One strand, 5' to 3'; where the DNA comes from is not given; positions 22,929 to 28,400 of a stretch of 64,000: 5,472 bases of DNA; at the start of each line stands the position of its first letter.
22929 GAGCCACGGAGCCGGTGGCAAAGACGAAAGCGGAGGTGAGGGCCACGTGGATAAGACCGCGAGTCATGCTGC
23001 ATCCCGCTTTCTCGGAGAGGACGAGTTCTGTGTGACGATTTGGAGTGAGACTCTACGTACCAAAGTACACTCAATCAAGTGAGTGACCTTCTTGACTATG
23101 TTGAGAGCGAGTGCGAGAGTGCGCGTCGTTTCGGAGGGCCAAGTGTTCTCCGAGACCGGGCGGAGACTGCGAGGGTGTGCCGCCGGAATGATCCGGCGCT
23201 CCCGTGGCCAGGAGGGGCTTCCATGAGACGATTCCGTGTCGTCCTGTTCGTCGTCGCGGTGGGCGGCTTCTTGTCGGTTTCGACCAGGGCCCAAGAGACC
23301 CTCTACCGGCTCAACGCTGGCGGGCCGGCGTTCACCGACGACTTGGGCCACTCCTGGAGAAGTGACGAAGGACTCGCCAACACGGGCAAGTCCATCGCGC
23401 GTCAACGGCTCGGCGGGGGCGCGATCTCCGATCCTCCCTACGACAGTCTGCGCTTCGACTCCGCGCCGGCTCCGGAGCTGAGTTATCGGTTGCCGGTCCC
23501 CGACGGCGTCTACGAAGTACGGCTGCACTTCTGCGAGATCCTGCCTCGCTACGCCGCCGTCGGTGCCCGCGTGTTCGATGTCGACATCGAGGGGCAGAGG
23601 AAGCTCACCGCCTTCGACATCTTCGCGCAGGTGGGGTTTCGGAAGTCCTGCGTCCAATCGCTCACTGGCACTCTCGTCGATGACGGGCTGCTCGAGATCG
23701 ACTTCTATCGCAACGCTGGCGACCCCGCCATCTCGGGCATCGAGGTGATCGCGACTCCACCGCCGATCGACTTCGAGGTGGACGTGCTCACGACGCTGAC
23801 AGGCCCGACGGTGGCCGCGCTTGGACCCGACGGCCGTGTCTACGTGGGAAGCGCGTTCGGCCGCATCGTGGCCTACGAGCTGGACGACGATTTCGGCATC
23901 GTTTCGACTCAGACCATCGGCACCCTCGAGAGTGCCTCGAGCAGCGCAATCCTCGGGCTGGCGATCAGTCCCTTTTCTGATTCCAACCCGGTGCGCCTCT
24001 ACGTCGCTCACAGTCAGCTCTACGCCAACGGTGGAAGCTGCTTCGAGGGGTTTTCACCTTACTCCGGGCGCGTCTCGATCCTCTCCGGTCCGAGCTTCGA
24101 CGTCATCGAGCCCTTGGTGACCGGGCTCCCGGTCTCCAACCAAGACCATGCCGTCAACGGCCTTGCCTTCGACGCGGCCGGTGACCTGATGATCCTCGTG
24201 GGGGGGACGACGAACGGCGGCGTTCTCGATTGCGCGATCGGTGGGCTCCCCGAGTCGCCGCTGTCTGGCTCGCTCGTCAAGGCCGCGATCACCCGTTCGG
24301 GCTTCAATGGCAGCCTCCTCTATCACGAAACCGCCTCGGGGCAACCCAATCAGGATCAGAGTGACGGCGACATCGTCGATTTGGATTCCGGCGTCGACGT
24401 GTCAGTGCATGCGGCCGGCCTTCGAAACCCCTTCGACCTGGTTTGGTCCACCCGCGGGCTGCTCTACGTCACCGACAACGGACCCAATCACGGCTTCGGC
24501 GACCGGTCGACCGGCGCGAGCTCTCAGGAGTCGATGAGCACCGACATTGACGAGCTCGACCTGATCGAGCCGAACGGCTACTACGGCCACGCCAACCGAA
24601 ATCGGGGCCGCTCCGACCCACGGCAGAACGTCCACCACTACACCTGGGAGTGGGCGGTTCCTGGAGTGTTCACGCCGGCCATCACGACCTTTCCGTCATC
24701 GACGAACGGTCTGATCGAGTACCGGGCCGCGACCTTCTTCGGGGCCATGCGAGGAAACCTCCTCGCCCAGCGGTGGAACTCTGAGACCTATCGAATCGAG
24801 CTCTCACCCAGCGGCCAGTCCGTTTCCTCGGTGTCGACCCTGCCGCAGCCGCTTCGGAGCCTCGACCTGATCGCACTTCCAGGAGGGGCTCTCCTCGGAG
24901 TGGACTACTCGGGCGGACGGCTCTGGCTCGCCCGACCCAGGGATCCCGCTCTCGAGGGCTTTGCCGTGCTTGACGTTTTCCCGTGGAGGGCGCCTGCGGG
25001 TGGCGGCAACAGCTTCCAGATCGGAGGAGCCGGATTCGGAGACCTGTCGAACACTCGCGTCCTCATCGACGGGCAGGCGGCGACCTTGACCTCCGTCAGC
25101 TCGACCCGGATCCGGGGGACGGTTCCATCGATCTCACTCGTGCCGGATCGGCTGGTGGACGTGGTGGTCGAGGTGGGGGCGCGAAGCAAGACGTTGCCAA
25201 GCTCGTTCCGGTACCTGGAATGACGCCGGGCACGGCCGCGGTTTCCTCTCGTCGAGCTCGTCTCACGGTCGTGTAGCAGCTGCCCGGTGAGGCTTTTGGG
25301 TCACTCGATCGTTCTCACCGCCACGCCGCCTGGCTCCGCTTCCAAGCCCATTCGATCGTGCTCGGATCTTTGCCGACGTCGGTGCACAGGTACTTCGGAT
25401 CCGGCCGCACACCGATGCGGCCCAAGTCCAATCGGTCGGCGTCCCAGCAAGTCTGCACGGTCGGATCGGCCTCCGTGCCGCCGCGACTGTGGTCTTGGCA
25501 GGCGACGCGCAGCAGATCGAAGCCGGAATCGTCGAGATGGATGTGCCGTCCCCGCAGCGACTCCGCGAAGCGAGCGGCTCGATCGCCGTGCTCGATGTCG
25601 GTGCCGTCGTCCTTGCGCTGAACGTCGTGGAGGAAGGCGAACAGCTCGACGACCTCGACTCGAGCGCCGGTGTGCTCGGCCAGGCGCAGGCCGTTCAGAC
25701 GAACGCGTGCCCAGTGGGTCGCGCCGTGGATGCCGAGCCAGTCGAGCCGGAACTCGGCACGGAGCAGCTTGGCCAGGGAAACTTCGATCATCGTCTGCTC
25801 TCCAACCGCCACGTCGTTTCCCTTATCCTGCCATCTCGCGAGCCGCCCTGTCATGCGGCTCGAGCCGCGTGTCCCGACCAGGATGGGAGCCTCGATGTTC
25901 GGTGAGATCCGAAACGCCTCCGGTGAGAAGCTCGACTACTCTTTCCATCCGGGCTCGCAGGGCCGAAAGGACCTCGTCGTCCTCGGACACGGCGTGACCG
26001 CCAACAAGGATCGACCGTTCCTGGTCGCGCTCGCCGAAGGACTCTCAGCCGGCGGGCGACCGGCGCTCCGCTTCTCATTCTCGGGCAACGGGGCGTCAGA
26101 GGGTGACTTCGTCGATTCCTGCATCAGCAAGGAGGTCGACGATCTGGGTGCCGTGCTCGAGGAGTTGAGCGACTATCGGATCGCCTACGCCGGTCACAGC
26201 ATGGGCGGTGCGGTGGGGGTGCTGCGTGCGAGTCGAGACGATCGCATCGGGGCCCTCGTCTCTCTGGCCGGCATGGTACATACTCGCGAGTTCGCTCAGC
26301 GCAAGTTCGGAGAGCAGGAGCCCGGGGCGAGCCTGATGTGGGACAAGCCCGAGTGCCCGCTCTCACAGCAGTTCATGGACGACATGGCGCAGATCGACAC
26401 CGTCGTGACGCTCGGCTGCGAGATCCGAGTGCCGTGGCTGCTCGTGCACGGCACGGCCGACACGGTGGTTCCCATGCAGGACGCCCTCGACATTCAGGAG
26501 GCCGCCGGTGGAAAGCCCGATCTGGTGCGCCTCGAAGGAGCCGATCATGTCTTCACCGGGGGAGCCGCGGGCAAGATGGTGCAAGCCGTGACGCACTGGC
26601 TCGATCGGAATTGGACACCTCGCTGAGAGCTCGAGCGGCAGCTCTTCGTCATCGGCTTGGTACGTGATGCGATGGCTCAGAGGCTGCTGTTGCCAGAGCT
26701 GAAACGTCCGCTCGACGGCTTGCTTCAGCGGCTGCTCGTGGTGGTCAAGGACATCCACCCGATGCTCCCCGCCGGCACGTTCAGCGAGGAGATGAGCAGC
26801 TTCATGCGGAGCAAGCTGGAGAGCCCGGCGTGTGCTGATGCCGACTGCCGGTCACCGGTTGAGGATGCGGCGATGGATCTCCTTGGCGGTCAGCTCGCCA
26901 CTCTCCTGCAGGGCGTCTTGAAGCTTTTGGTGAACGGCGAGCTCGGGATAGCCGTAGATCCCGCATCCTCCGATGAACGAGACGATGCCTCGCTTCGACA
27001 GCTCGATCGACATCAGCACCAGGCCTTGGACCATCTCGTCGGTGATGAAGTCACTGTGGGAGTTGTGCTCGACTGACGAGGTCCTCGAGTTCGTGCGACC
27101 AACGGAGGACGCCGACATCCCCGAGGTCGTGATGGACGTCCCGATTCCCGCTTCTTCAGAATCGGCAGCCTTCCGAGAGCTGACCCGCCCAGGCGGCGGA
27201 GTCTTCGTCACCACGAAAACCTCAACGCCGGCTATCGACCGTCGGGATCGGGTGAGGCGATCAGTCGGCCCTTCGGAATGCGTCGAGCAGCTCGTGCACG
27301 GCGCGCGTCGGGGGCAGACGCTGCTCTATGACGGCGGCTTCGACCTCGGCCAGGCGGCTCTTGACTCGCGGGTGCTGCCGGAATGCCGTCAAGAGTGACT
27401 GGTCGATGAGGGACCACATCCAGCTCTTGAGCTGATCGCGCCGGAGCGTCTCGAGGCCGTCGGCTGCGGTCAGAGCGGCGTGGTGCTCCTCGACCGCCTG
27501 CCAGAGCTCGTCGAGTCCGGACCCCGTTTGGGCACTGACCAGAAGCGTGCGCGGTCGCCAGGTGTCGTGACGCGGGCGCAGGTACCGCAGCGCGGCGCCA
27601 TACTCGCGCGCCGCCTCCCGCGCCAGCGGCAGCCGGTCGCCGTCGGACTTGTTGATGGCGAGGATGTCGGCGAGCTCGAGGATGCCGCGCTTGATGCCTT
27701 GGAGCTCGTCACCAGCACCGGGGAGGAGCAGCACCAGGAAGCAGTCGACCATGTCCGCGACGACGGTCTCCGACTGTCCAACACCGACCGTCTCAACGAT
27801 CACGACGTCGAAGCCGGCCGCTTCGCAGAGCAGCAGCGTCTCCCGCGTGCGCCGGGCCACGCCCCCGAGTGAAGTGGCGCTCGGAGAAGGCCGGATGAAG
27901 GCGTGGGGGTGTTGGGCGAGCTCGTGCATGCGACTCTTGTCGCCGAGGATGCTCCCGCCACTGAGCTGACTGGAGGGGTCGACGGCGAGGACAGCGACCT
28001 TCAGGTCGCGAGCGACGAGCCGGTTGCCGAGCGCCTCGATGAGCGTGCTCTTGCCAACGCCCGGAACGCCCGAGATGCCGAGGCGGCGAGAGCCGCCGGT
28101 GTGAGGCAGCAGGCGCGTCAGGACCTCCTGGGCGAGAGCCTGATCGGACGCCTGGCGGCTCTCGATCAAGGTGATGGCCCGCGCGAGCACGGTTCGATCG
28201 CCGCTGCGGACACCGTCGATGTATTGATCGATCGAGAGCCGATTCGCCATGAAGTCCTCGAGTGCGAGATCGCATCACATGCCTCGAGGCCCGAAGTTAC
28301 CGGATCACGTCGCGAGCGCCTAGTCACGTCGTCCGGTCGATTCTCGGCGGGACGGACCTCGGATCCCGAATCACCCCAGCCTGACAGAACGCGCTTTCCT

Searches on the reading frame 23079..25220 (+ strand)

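Call 34: search_protein_families(library=pfam, proteins=[window:23079-25220:+], max_evalue=0.001)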
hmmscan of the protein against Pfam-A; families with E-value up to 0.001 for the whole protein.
window:23079-25220:+ (714 aa): 3 families
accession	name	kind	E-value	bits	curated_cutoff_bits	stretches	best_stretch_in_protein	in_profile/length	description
PF11721.14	Malectin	-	1.9e-16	60.9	23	1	75-219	2-161/163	Malectin domain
PF01833.30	TIG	-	8.8e-10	38.9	20.9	1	632-712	5-84/84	IPT/TIG domain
PF07995.17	GSDH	-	0.00014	21.7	25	1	437-568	169-280/332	Glucose / Sorbosone dehydrogenase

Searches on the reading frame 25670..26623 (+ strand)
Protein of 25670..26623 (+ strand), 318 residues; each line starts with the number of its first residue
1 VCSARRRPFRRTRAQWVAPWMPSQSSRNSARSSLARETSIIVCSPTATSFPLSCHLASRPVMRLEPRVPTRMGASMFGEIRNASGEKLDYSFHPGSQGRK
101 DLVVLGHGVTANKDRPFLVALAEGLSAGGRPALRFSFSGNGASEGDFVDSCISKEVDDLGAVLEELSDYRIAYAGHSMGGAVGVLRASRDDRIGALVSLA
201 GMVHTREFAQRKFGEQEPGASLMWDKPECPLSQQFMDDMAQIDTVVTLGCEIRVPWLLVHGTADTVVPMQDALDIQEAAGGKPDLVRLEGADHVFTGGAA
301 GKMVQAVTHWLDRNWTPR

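Call 34: search_protein_families(library=pfam, proteins=[window:25670-26623:+], max_evalue=0.001)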
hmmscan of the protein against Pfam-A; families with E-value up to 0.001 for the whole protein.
window:25670-26623:+ (318 aa): 7 families
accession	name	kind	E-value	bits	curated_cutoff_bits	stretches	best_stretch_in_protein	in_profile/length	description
PF12146.15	Hydrolase_4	-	5.8e-11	42.6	27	1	100-206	4-114/239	Serine aminopeptidase, S33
PF00561.26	Abhydrolase_1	-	6.2e-09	36.3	25.8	1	102-203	2-103/245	alpha/beta hydrolase fold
PF00326.27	Peptidase_S9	-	4.6e-08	33.3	22.6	1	166-314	55-209/213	Prolyl oligopeptidase family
PF12697.13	Abhydrolase_6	-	6.3e-08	34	26.3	1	103-295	1-206/217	Alpha/beta hydrolase family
PF20408.4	Abhydrolase_11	-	3.6e-06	27.3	27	1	100-195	2-102/193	Alpha/beta hydrolase domain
PF12740.14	PETase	-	3.3e-05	23.8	28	0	161-210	117-166/263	PET hydrolase-like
PF01764.32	Lipase_3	-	0.00019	21.8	22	1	150-188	44-82/140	Lipase (class 3)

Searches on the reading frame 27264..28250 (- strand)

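Call 34: search_protein_families(library=pfam, proteins=[window:27264-28250:-], max_evalue=0.001)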
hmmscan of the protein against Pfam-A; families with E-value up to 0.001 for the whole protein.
window:27264-28250:- (329 aa): 6 families
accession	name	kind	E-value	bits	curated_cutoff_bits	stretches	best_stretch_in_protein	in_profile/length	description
PF03308.22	MeaB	-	6.1e-109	363.7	23.1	1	22-292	1-270/273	Methylmalonyl Co-A mutase-associated GTPase MeaB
PF02492.25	cobW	-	2.7e-05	24.3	20.7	1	58-165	4-102/180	CobW/HypB/UreG, nucleotide-binding domain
PF01656.29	CbiA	-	0.00023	21.6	25.4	1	64-148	9-54/125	CobQ/CobB/MinD/ParA nucleotide binding domain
PF13401.12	AAA_22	-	0.00024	21.9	27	0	59-95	10-44/130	AAA domain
PF03029.23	ATP_bind_1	-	0.00033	21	27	0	59-94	1-36/240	Conserved hypothetical ATP binding protein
PF13191.12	AAA_16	-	0.00056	20.9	32.6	1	50-88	20-58/167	AAA ATPase domain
